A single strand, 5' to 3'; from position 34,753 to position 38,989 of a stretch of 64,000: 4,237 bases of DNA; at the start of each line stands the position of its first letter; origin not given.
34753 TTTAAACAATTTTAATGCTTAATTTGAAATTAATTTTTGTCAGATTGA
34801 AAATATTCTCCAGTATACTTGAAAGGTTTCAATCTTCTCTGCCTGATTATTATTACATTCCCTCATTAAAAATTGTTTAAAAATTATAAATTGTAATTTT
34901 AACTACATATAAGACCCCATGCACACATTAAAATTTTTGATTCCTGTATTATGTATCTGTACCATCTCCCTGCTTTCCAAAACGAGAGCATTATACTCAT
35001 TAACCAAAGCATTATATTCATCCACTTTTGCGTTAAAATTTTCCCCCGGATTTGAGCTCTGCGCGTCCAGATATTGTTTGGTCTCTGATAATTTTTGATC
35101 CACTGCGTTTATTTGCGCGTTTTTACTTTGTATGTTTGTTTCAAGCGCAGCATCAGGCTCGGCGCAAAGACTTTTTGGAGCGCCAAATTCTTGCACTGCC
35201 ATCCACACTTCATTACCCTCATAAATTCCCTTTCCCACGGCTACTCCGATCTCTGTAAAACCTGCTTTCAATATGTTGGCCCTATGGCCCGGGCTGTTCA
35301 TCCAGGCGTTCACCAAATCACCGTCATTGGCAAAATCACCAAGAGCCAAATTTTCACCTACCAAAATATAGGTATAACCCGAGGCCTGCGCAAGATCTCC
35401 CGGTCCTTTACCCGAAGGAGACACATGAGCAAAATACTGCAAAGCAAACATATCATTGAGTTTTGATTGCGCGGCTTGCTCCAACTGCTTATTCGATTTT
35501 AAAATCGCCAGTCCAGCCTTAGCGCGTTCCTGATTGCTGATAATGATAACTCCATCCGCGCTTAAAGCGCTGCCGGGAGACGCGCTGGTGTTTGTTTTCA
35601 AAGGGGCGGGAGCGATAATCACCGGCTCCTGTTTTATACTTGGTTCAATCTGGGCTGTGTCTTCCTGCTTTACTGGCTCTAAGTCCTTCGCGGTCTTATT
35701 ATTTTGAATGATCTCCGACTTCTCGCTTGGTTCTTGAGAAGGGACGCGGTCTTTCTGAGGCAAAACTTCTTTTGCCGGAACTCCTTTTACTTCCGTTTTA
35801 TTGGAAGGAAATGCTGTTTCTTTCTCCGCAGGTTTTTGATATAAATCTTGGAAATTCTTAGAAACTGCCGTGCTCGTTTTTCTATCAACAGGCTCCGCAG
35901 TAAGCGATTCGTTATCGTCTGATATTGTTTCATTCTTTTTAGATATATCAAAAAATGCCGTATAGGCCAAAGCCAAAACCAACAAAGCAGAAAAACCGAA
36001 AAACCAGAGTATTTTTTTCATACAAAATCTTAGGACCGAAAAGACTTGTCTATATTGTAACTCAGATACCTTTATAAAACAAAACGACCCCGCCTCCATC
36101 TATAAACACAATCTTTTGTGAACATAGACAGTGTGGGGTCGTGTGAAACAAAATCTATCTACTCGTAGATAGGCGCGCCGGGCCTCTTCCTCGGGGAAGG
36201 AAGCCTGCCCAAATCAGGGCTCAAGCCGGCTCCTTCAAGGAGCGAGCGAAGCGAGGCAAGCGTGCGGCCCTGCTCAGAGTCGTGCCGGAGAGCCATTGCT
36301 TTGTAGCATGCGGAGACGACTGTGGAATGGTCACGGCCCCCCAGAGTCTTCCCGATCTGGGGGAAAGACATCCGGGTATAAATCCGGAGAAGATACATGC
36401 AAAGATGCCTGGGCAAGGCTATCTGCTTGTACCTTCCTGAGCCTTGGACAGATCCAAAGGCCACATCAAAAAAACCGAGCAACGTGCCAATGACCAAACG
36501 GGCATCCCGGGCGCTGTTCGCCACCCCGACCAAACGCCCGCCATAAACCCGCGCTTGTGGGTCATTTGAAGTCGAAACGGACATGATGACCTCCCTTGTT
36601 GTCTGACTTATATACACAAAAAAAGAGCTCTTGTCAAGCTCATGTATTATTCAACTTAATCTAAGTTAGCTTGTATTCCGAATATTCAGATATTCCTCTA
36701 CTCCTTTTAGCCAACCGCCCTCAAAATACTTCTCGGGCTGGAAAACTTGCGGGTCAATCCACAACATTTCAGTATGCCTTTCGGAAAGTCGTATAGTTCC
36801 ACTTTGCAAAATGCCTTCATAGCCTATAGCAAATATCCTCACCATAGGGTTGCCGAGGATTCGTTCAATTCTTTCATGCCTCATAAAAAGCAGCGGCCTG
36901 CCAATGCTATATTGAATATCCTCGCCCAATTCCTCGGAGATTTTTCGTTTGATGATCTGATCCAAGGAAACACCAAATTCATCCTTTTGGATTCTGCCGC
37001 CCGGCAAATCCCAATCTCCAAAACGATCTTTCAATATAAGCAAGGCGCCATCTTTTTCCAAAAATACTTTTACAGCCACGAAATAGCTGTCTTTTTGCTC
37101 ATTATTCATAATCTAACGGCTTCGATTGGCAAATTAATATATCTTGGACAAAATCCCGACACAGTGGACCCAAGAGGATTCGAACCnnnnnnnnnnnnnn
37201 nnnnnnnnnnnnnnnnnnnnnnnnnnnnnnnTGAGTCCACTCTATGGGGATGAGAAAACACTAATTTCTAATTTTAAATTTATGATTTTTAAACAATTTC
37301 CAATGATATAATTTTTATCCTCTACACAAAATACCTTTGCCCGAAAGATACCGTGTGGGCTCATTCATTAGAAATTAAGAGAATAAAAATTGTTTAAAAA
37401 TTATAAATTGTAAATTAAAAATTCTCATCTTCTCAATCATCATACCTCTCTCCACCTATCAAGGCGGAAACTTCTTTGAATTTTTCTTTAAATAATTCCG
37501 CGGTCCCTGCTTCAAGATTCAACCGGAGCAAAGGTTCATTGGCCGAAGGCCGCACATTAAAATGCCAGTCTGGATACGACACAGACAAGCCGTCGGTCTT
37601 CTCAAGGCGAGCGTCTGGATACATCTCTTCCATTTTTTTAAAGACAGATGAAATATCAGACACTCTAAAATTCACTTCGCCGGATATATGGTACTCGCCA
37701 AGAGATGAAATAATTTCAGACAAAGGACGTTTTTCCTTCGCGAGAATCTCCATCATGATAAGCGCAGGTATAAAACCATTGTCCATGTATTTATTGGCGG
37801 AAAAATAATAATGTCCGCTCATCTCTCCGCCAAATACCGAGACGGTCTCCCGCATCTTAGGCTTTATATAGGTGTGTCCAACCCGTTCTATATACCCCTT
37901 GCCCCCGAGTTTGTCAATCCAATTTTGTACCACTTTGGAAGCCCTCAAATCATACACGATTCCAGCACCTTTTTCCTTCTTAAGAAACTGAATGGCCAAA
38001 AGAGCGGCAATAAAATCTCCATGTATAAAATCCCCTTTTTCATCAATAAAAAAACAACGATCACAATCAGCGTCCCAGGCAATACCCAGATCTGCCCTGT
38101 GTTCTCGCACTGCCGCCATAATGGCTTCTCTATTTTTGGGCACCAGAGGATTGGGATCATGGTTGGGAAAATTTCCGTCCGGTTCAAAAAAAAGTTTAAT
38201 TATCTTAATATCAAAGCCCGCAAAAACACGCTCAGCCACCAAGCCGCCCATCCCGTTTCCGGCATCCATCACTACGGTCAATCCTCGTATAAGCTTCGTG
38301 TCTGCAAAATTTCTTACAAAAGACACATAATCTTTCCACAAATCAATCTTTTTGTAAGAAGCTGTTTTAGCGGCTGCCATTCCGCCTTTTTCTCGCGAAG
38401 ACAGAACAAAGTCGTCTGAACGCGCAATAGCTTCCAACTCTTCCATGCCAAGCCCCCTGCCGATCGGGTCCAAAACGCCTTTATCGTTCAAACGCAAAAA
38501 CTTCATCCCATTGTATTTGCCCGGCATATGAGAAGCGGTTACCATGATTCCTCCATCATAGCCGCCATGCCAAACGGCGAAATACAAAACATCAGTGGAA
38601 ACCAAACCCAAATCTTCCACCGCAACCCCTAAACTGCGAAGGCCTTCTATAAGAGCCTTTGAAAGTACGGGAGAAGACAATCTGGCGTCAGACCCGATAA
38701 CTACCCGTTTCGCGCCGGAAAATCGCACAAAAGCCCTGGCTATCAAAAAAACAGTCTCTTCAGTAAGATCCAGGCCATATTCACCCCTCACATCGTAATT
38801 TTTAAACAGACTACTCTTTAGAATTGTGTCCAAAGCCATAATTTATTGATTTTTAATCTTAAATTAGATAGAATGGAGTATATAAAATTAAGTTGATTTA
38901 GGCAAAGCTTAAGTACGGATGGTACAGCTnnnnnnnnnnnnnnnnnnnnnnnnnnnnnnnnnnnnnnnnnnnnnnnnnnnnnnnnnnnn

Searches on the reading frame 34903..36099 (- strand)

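Call 13: search_protein_families(library=pfam, proteins=[window:34903-36099:-], max_evalue=0.01)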
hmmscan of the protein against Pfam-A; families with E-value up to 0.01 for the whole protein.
window:34903-36099:- (398 aa): 1 family
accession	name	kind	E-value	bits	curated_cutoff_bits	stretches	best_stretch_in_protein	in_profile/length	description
PF00188.32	CAP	-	6.4e-15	56.5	21.1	1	189-296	5-110/117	Cysteine-rich secretory protein family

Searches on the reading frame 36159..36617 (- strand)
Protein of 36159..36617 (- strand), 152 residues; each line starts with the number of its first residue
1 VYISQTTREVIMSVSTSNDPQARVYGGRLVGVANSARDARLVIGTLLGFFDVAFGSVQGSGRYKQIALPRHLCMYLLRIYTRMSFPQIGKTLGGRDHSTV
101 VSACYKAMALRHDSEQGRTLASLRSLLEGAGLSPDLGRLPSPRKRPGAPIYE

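Call 13: search_protein_families(library=pfam, proteins=[window:36159-36617:-], max_evalue=0.01)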
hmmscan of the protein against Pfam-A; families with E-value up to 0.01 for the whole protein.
window:36159-36617:- (152 aa): 1 family
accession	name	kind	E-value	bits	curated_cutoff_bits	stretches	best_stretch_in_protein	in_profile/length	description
PF08299.17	Bac_DnaA_C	-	6.4e-19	68.2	31.5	1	47-106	9-68/69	Bacterial dnaA protein helix-turn-helix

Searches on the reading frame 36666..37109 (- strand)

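Call 13: search_protein_families(library=pfam, proteins=[window:36666-37109:-], max_evalue=0.01)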
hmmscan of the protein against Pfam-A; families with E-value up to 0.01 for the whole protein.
window:36666-37109:- (147 aa): 1 family
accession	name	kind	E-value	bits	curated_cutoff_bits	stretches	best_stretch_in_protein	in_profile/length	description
PF00293.34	NUDIX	-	0.00017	22.1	21.1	1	11-124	4-119/134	NUDIX domain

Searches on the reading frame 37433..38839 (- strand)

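Call 13: search_protein_families(library=pfam, proteins=[window:37433-38839:-], max_evalue=0.01)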
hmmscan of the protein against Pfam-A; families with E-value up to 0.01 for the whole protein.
window:37433-38839:- (468 aa): 4 families
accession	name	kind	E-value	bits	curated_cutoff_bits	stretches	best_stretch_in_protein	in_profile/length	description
PF02878.22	PGM_PMM_I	-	2.2e-29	102.4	22.5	1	11-118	3-115/138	Phosphoglucomutase/phosphomannomutase, alpha/beta/alpha domain I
PF02879.22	PGM_PMM_II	-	3.9e-24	85.6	29.3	1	170-269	2-103/103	Phosphoglucomutase/phosphomannomutase, alpha/beta/alpha domain II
PF02880.22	PGM_PMM_III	-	4e-24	85.4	20.7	1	274-379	2-110/115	Phosphoglucomutase/phosphomannomutase, alpha/beta/alpha domain III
PF00408.26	PGM_PMM_IV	-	1.4e-05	25.5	23.1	1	388-456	1-64/68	Phosphoglucomutase/phosphomannomutase, C-terminal domain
